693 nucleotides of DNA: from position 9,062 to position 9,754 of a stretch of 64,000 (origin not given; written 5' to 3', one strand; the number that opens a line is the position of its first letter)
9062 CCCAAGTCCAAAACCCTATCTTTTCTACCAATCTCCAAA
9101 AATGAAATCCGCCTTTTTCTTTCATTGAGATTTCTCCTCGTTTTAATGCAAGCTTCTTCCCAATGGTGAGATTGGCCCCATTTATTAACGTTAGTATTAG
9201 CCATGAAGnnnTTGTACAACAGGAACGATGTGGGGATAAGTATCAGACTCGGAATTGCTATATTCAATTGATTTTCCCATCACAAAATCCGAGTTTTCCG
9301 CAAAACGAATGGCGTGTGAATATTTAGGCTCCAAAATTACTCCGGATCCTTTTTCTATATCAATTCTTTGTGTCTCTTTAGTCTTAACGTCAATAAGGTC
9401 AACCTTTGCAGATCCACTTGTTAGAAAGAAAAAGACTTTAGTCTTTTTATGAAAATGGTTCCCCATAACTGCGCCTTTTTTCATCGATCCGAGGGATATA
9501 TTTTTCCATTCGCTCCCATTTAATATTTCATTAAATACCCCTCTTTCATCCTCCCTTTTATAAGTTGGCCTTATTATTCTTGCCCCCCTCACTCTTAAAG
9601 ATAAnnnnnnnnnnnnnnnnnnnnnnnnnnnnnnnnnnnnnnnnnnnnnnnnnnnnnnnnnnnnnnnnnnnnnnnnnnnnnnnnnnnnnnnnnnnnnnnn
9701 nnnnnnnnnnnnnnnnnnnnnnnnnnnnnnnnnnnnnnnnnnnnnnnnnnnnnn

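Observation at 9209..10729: Aminotransferase fused to an FdtA-like 3,4-ketoisomerase: a single-polypeptide route to a 3-amino-3,6-dideoxyhexose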

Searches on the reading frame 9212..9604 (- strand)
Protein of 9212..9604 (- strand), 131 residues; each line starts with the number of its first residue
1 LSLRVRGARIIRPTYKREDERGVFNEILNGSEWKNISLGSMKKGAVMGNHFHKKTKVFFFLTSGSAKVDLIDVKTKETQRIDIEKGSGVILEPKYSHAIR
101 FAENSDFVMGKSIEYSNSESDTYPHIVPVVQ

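Call 5: search_solved_structures(query=window:9212-9595:-, max_evalue=10, show_alignments=3)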
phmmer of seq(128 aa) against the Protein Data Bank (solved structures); distinct sequences matched with E-value up to 10: 27.
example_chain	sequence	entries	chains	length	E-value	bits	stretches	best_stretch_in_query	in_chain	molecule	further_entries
4yrd_A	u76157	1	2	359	0.0056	20.2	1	10-105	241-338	Capsular polysaccharide synthesis enzyme Cap5F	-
2zkl_A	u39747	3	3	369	0.0061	20.1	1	10-105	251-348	Capsular polysaccharide synthesis enzyme Cap5F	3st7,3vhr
6tzp_A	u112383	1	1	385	0.0089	19.5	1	37-105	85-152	Oxalate decarboxylase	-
6ufi_A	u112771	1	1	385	0.024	18.1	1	37-105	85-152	Cupin domain-containing protein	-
4met_A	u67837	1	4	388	0.028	17.9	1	37-106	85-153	Oxalate decarboxylase OxdC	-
5vg3_A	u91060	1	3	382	0.045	17.2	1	37-105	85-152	Oxalate decarboxylase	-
2uy8_A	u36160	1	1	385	0.045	17.2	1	37-105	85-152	OXALATE DECARBOXYLASE OXDC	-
1j58_A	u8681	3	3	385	0.046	17.2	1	37-105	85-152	YVRK PROTEIN | OXALATE DECARBOXYLASE OXDC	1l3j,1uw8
5hi0_A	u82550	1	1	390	0.052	17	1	37-99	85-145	Oxalate decarboxylase OxdC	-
2uyb_A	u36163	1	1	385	0.056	16.9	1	37-98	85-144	OXALATE DECARBOXYLASE OXDC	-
3s0m_A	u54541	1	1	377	0.059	16.9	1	37-97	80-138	Oxalate decarboxylase oxdC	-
2v09_A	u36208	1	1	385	0.059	16.8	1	37-98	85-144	OXALATE DECARBOXYLASE OXDC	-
2uy9_A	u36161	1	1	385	0.067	16.7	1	37-97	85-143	OXALATE DECARBOXYLASE OXDC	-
2uya_A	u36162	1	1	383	0.068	16.7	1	37-97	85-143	OXALATE DECARBOXYLASE OXDC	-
4zu4_A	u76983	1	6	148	0.077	16.5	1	40-106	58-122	WxcM-like protein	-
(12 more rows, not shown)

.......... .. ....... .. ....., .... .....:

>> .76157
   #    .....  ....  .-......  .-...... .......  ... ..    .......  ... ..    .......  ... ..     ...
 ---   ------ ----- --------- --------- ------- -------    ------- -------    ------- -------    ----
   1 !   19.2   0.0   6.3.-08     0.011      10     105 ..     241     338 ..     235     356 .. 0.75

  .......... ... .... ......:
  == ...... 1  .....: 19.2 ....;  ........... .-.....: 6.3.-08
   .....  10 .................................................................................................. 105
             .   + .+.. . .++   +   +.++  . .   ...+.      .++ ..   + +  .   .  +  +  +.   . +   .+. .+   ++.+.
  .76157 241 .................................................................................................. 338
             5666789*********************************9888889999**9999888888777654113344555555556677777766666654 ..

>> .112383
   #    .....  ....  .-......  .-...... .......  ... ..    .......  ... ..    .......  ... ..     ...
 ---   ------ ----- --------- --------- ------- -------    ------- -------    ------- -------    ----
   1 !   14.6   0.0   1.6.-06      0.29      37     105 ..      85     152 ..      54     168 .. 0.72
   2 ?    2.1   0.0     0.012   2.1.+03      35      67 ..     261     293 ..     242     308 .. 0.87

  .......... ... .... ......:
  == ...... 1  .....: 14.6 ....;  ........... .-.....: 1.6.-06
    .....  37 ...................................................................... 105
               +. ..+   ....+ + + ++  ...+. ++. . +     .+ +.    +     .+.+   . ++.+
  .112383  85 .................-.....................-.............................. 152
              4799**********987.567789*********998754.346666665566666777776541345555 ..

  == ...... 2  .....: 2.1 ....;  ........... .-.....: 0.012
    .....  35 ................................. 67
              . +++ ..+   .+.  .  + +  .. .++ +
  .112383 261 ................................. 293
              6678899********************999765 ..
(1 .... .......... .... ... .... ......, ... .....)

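Call 15: find_homologous_proteins(query=window:9212-9604:-, max_evalue=0.001)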
Query seq(131 aa) (131 aa): 30 proteins with E <= 0.001 among 36 candidates.
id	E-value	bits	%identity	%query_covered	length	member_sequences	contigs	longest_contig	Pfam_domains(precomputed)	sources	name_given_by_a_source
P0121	5.6e-40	154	60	94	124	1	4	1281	PF14667.13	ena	-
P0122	1.8e-37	146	52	92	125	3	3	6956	PF14667.13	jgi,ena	-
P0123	4.5e-35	138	53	91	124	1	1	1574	PF07883.18,PF14667.13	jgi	jgi:dTDP-4-dehydrorhamnose 3,5-epimerase-like enzyme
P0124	7.0e-35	138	53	92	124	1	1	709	PF07883.18,PF05523.18,PF14667.13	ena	-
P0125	2.7e-34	136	54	92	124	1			PF07883.18,PF14667.13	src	-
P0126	4.4e-33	132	51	90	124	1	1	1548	PF07883.18,PF14667.13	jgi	jgi:dTDP-4-dehydrorhamnose 3,5-epimerase-like enzyme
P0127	2.5e-32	130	53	91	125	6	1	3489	PF07883.18,PF05523.18,PF14667.13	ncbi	-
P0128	7.4e-32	128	52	92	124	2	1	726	PF07883.18,PF14667.13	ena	-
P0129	7.8e-32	128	52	91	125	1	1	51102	PF14667.13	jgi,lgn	jgi:dTDP-4-dehydrorhamnose 3,5-epimerase-like enzyme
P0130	8.7e-32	128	50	87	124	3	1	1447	PF14667.13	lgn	-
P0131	1.9e-31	127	50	91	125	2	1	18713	PF07883.18,PF14667.13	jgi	jgi:quercetin dioxygenase-like cupin family protein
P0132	2.9e-31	126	50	89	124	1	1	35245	PF14667.13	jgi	jgi:quercetin dioxygenase-like cupin family protein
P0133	4.9e-31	125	50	91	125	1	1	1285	PF14667.13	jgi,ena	-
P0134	6.0e-31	125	52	90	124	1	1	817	PF14667.13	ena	-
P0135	6.6e-31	125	51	86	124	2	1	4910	PF07883.18,PF14667.13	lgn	-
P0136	8.2e-31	125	47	90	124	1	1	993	PF07883.18,PF14667.13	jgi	jgi:quercetin dioxygenase-like cupin family protein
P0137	3.0e-30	123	49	90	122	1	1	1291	PF14667.13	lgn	-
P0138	5.0e-30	122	53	87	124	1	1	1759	PF14667.13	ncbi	-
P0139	6.1e-30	122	50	88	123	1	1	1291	PF07883.18,PF14667.13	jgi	jgi:quercetin dioxygenase-like cupin family protein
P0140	8.3e-30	121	50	87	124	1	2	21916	PF14667.13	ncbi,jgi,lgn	jgi:quercetin dioxygenase-like cupin family protein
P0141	9.5e-30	121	48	89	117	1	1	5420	PF05523.18,PF14667.13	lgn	-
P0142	2.9e-29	120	51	91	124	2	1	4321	PF07883.18,PF14667.13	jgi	jgi:quercetin dioxygenase-like cupin family protein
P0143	3.3e-29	119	48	90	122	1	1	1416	PF07883.18,PF14667.13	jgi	jgi:oxalate decarboxylase/phosphoglucose isomerase-like protein (cupin superfamily)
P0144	4.1e-29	119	51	91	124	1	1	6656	PF07883.18,PF05523.18,PF14667.13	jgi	jgi:quercetin dioxygenase-like cupin family protein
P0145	2.0e-28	117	47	90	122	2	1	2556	PF14667.13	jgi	-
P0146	2.4e-28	117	45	91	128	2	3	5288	PF14667.13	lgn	-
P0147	2.6e-28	117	49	88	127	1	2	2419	PF14667.13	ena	-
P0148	2.0e-26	110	48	92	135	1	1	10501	PF14667.13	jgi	jgi:dTDP-4-dehydrorhamnose 3,5-epimerase-like enzyme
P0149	5.3e-26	109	46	89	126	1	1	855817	PF14667.13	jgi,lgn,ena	-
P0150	1.2e-25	108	46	88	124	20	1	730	PF07883.18,PF14667.13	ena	-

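Call 16: find_encoding_contigs(protein=P0129, flank=8000, max_places=2)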
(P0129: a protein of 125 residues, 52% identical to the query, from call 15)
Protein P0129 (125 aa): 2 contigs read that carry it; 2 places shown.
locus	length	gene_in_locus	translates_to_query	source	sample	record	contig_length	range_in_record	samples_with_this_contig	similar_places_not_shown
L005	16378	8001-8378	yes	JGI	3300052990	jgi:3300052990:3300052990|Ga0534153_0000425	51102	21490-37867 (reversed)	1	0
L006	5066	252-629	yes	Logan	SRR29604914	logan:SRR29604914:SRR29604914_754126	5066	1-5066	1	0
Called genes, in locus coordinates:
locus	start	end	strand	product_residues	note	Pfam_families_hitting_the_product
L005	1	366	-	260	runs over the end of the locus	PF00106:adh_short, PF08659:KR, PF13561:adh_short_C2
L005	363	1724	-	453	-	PF01565:FAD_binding_4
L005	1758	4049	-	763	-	PF10060:DUF2298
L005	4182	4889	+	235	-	PF13298:LigD_N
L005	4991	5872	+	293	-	PF01068:DNA_ligase_A_M, PF09414:RNA_ligase (weak), PF04679:DNA_ligase_A_C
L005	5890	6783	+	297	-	PF21686:LigD_Prim-Pol, PF01896:DNA_primase_S (weak)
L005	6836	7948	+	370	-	PF01041:DegT_DnrJ_EryC1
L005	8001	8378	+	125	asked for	PF14667:Polysacc_synt_C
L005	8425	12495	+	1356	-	PF01436:NHL (faint), PF06739:SBBP (faint), PF00801:PKD (faint), PF19408:PKD_6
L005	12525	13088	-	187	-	PF14539:DUF4442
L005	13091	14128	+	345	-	PF04055:Radical_SAM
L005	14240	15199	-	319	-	PF01904:DUF72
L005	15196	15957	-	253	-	PF03544:TonB_C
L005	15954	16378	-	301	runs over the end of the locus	PF16881:LIAS_N, PF04055:Radical_SAM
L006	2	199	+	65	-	?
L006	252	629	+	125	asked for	PF14667:Polysacc_synt_C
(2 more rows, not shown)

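Call 17: find_encoding_contigs(protein=P0149, flank=8000, max_places=2)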
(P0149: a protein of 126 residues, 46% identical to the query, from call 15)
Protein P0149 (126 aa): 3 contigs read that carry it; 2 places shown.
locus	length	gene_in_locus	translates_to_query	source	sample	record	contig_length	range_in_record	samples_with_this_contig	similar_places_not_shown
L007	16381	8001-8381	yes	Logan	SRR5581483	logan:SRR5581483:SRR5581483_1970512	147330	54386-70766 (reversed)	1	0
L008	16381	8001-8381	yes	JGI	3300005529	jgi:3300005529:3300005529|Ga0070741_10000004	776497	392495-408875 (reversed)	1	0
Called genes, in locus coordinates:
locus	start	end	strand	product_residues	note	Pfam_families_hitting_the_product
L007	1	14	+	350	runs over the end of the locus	PF01370:Epimerase, PF02719:Polysacc_synt_2 (weak), PF04321:RmlD_sub_bind, PF16363:GDP_Man_Dehyd, PF07993:NAD_binding_4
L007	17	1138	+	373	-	PF01073:3Beta_HSD, PF01370:Epimerase, PF02719:Polysacc_synt_2, PF05368:NmrA, PF07993:NAD_binding_4, PF16363:GDP_Man_Dehyd, PF01370:Epimerase, PF16363:GDP_Man_Dehyd, +2 more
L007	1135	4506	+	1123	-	PF11847:GT-C_AftD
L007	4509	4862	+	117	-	-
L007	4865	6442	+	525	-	-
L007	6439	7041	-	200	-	PF01209:Ubie_methyltran (weak), PF13489:Methyltransf_23, PF07021:MetW, PF08241:Methyltransf_11, PF08242:Methyltransf_12, PF13649:Methyltransf_25, PF13847:Methyltransf_31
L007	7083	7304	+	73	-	-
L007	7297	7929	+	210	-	PF00300:His_Phos_1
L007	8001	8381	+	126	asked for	PF14667:Polysacc_synt_C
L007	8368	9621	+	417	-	PF08421:Methyltransf_13, PF13489:Methyltransf_23, PF08241:Methyltransf_11 (weak), PF08242:Methyltransf_12, PF08484:Methyltransf_14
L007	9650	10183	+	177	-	PF13439:Glyco_transf_4 (weak)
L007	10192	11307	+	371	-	PF13439:Glyco_transf_4, PF20706:GT4-conflict, PF00534:Glycos_transf_1, PF13692:Glyco_trans_1_4, PF13524:Glyco_trans_1_2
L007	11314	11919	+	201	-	-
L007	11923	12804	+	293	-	PF00535:Glycos_transf_2, PF13641:Glyco_tranf_2_3, PF10111:Glyco_tranf_2_2 (weak), PF13632:Glyco_trans_2_3 (weak), PF02709:Glyco_transf_7C (weak)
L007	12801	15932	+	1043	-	-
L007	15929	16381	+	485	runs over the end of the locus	PF02366:PMT (weak), PF13231:PMT_2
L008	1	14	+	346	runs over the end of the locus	PF01370:Epimerase, PF02719:Polysacc_synt_2 (weak), PF04321:RmlD_sub_bind, PF16363:GDP_Man_Dehyd, PF07993:NAD_binding_4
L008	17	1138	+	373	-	PF01073:3Beta_HSD, PF01370:Epimerase, PF02719:Polysacc_synt_2, PF05368:NmrA, PF07993:NAD_binding_4, PF16363:GDP_Man_Dehyd, PF01370:Epimerase, PF16363:GDP_Man_Dehyd, +2 more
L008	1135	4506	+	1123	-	PF11847:GT-C_AftD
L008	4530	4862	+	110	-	-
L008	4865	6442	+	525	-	-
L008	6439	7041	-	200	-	PF01209:Ubie_methyltran (weak), PF13489:Methyltransf_23, PF07021:MetW, PF08241:Methyltransf_11, PF08242:Methyltransf_12, PF13649:Methyltransf_25, PF13847:Methyltransf_31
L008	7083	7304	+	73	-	-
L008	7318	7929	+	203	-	PF00300:His_Phos_1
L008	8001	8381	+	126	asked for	PF14667:Polysacc_synt_C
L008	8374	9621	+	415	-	PF08421:Methyltransf_13, PF13489:Methyltransf_23, PF08241:Methyltransf_11 (weak), PF08242:Methyltransf_12, PF08484:Methyltransf_14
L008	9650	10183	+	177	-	PF13439:Glyco_transf_4 (weak)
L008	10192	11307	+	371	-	PF13439:Glyco_transf_4, PF20706:GT4-conflict, PF00534:Glycos_transf_1, PF13692:Glyco_trans_1_4, PF13524:Glyco_trans_1_2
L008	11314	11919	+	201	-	-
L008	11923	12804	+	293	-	PF00535:Glycos_transf_2, PF13641:Glyco_tranf_2_3, PF10111:Glyco_tranf_2_2 (weak), PF13632:Glyco_trans_2_3 (weak), PF02709:Glyco_transf_7C (weak)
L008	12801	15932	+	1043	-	-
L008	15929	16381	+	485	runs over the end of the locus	PF02366:PMT (weak), PF13231:PMT_2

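Call 18: find_encoding_contigs(protein=P0141, flank=8000, max_places=2)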
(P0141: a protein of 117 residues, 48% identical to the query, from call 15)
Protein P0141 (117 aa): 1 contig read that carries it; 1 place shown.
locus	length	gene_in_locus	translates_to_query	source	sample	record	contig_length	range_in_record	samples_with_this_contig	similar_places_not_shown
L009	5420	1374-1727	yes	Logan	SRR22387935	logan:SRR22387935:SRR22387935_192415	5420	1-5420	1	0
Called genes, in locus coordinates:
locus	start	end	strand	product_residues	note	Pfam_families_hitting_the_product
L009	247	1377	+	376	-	PF01041:DegT_DnrJ_EryC1, PF00155:Aminotran_1_2, PF00266:Aminotran_5 (faint), PF01053:Cys_Met_Meta_PP, PF01212:Beta_elim_lyase (weak)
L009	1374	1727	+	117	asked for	PF05523:FdtA (weak), PF14667:Polysacc_synt_C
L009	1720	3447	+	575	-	-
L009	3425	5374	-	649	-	PF14559:TPR_19 (faint), PF00515:TPR_1 (faint), PF07719:TPR_2 (faint), PF13414:TPR_11 (faint), PF13424:TPR_12 (faint), PF13428:TPR_14 (faint), PF13181:TPR_8 (faint), PF13432:TPR_16, +1 more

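Call 21: search_solved_structures(query=A1, max_evalue=10, show_alignments=5)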
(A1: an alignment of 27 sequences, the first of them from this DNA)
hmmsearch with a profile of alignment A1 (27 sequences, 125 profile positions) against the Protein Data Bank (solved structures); distinct sequences matched with E-value up to 10: 48.
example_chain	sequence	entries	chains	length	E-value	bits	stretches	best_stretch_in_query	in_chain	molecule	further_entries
4yrd_A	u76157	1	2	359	1.2e-08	38.3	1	12-122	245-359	Capsular polysaccharide synthesis enzyme Cap5F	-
2zkl_A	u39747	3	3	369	1.3e-08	38.2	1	12-122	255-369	Capsular polysaccharide synthesis enzyme Cap5F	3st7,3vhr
6ufi_A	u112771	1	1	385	0.00012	25.4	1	33-104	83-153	Cupin domain-containing protein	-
6tzp_A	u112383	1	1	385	0.00018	24.8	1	33-104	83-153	Oxalate decarboxylase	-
4met_A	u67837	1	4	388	0.00037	23.8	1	33-105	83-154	Oxalate decarboxylase OxdC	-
2uy8_A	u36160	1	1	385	0.00038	23.7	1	33-104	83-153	OXALATE DECARBOXYLASE OXDC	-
2v09_A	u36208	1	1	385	0.00048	23.4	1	33-105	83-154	OXALATE DECARBOXYLASE OXDC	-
5vg3_A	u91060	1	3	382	0.00057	23.2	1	33-104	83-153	Oxalate decarboxylase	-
1j58_A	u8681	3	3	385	0.00058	23.2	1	33-104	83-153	YVRK PROTEIN | OXALATE DECARBOXYLASE OXDC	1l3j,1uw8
2uyb_A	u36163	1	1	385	0.00061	23.1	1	33-104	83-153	OXALATE DECARBOXYLASE OXDC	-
3s0m_A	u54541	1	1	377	0.00066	23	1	33-104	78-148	Oxalate decarboxylase oxdC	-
2uy9_A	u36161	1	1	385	0.00067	22.9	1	33-104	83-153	OXALATE DECARBOXYLASE OXDC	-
5e1r_A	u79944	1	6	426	0.00068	22.9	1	31-65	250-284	7S vicilin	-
5hi0_A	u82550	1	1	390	0.00074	22.8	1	33-104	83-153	Oxalate decarboxylase OxdC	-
2uya_A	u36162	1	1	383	0.00074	22.8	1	33-104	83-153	OXALATE DECARBOXYLASE OXDC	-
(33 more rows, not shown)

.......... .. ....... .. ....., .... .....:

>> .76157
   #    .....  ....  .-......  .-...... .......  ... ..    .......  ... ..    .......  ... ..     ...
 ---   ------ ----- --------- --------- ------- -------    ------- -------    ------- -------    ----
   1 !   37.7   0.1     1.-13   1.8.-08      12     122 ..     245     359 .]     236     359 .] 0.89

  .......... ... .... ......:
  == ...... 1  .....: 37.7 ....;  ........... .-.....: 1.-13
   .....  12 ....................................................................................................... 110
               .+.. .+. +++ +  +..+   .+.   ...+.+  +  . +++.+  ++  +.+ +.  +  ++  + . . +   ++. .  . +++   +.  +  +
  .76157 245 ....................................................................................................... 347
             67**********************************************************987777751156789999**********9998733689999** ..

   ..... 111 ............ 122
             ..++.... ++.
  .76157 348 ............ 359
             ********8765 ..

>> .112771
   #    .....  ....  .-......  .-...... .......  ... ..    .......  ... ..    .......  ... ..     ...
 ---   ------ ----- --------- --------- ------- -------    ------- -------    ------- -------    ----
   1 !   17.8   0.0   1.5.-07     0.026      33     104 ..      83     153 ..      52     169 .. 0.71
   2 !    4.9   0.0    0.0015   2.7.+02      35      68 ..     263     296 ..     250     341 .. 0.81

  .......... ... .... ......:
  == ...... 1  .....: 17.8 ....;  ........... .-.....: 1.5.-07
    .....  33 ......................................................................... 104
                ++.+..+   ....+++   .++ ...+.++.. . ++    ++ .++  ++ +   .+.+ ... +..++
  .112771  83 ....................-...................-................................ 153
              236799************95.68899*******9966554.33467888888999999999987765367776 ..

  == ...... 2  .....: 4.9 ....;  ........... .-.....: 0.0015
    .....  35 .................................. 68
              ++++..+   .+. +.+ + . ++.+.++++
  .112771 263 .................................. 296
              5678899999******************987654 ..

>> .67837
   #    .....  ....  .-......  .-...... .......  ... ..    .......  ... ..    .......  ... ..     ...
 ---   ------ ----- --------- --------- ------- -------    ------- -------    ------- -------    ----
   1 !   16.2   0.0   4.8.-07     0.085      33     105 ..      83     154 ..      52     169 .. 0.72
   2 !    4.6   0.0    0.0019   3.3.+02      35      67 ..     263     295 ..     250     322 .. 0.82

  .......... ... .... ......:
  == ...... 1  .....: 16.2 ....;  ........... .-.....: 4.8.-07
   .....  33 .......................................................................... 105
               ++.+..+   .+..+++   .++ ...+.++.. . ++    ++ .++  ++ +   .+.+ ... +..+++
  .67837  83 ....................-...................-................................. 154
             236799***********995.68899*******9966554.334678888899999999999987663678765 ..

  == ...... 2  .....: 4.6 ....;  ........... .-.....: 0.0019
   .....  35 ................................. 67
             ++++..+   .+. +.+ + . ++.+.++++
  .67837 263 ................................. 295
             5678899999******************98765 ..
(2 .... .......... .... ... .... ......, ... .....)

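Call 30: find_related_loci(query=A1, collection=genome_contigs, flank=10000)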
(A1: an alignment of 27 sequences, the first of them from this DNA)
Query A1 (128 aa) in genome_contigs; peptide patterns used: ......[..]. (x = any residue, [..] = any of these).
136 stretches matched a pattern; 36 encode a relative of the query (tblastn E <= 1e-3); 36 distinct loci.
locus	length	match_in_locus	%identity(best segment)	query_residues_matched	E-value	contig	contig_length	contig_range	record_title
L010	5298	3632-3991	53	6-125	8e-43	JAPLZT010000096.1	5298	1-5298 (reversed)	MAG: Candidatus Woesebacteria bacterium isolate LacPavin_0920_WC90_MAG_37_8 LacPavin_0920_WC90_scaffold_1562120, whole g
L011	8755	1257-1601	50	6-120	7e-37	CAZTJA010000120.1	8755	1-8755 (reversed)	MAG TPA_asm: uncultured Syntrophaceae bacterium isolate SRP242652_co2_187 genome assembly, contig: NODE_8570_length_8755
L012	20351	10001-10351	49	8-124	1e-36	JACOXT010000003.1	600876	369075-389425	MAG: Candidatus Levyibacteriota bacterium isolate NC_groundwater_160_Ag_S-0.1um_36_20 S4_GD2017_2_S1_scaffold_58, whole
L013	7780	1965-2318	50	7-124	2e-36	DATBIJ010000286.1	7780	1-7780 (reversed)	MAG TPA_asm: Thermoanaerobaculia bacterium isolate SMAG_U3891 k141_1542887, whole genome shotgun sequence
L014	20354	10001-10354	50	7-124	4e-36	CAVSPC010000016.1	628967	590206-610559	MAG: uncultured delta proteobacterium isolate MFD01299.bin.3.165 genome assembly, contig: contig_6642, whole genome shot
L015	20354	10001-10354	48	7-124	3e-36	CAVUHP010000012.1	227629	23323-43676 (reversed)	MAG: uncultured delta proteobacterium isolate MFD01872.bin.2.170 genome assembly, contig: contig_140564, whole genome sh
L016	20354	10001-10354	50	7-124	5e-36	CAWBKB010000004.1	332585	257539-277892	MAG: uncultured delta proteobacterium isolate MFD03323.bin.2.103 genome assembly, contig: contig_35027, whole genome sho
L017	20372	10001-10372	44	1-124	5e-36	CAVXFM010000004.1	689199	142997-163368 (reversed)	MAG: uncultured delta proteobacterium isolate MFD02416.bin.1.343 genome assembly, contig: contig_11528, whole genome sho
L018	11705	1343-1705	45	1-121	1e-35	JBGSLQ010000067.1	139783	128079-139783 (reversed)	MAG: Desulfomonilaceae bacterium isolate JTS-AC162 k141_800707, whole genome shotgun sequence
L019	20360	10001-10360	47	1-120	1e-35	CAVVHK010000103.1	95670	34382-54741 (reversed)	MAG: uncultured delta proteobacterium isolate MFD01689.bin.2.77 genome assembly, contig: contig_57739, whole genome shot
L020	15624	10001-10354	47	7-124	6e-35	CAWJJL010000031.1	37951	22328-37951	MAG: uncultured delta proteobacterium isolate MFD04492.bin.2.26 genome assembly, contig: contig_34830, whole genome shot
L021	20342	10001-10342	50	7-120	7e-35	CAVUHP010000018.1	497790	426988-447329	MAG: uncultured delta proteobacterium isolate MFD01872.bin.2.170 genome assembly, contig: contig_34182, whole genome sho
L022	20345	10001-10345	49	6-120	3e-34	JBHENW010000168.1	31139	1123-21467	MAG: Thermoanaerobaculia bacterium isolate S5_bin.33.orig S5_k141_2652009, whole genome shotgun sequence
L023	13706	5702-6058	47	7-125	6e-34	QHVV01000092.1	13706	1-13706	MAG: Acidobacteria bacterium isolate gp7 AA6 14_1009_16_30cm_scaffold_22462_e_197.2_curated, whole genome shotgun sequen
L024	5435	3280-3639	46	6-125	3e-33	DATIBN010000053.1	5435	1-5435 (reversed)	MAG TPA_asm: Thermoanaerobaculia bacterium isolate SMAG_U16291 k141_361149, whole genome shotgun sequence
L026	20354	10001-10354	47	7-124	4e-33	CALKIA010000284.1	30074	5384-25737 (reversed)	MAG TPA_asm: uncultured Chloroflexi bacterium isolate SRR5576005_bin.115_CONCOCT_v1.1_MAG genome assembly, contig: ERZ79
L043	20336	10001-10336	40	11-120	3e-24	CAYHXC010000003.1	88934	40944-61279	MAG TPA_asm: uncultured Candidatus Saccharibacteria bacterium isolate ERP119705_co17_57 genome assembly, contig: NODE_17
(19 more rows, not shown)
